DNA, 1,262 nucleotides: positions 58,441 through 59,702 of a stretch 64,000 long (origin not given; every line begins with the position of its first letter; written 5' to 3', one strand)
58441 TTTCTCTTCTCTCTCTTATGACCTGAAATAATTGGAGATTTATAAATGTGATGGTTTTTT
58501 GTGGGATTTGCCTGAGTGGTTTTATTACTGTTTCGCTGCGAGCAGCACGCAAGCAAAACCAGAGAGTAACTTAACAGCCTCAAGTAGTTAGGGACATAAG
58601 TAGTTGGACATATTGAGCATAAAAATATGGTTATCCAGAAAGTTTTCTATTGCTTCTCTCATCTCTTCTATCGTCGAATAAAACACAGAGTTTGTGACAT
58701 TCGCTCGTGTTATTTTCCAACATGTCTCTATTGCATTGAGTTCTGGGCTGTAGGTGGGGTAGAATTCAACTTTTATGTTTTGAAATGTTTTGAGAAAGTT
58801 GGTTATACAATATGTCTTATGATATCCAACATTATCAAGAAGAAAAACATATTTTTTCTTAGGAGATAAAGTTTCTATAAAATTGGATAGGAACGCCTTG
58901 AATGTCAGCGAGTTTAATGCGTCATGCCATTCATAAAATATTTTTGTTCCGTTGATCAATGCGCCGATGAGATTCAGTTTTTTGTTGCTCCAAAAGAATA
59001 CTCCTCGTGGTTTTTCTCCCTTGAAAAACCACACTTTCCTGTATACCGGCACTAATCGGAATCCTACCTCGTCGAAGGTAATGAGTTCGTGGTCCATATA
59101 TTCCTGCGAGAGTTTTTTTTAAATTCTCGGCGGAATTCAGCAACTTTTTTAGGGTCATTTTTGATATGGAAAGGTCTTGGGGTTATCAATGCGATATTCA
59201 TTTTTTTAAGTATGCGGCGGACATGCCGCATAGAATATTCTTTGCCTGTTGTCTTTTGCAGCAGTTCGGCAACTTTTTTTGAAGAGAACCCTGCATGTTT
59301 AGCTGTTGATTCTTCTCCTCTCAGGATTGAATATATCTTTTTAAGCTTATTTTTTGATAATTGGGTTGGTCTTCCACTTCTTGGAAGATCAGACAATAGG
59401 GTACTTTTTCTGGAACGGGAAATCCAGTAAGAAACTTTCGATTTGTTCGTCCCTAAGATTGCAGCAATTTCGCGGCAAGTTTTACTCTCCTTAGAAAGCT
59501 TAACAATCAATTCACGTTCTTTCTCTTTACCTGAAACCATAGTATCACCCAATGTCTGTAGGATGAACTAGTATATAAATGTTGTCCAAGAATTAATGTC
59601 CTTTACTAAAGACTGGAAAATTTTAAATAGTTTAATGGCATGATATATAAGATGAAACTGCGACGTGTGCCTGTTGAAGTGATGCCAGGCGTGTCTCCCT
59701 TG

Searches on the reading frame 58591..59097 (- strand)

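Call 40: search_protein_families(library=pfam, proteins=[window:58591-59097:-], max_evalue=0.01)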
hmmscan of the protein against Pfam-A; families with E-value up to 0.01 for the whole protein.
window:58591-59097:- (169 aa): 2 families
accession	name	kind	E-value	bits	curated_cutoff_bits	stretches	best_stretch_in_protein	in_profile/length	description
PF13358.12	DDE_3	-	3.7e-28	98.6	28.6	1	5-147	2-146/146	DDE superfamily endonuclease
PF00615.24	RGS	-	0.005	17.7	23.9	1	62-159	7-105/117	Regulator of G protein signaling domain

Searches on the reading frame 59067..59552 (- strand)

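Call 40: search_protein_families(library=pfam, proteins=[window:59067-59552:-], max_evalue=0.01)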
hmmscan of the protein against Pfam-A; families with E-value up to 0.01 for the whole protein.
window:59067-59552:- (162 aa): 8 families
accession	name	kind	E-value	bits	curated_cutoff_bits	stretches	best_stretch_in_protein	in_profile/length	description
PF13592.12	HTH_33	-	9.9e-12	44.7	25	1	92-143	8-59/60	Winged helix-turn helix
PF13565.12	HTH_32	-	1.6e-08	35.4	33.7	1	40-115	2-73/73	Homeodomain-like domain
PF13384.12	HTH_23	-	5.5e-08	32.8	24.6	1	9-49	3-43/50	Homeodomain-like domain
PF13518.12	HTH_28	-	3.6e-06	27.4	25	1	12-49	1-38/52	Helix-turn-helix domain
PF13551.12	HTH_29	-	1.3e-05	25.6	28.1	1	15-64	3-55/64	Winged helix-turn helix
PF08281.18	Sigma70_r4_2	-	0.00011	22.2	25.7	1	10-49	13-52/54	Sigma-70, region 4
PF08461.16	HTH_12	-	0.00057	20.2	21.4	1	88-119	13-43/66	Ribonuclease R winged-helix domain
PF01022.26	HTH_5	-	0.0011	19.2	22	1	13-42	5-34/47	Bacterial regulatory protein, arsR family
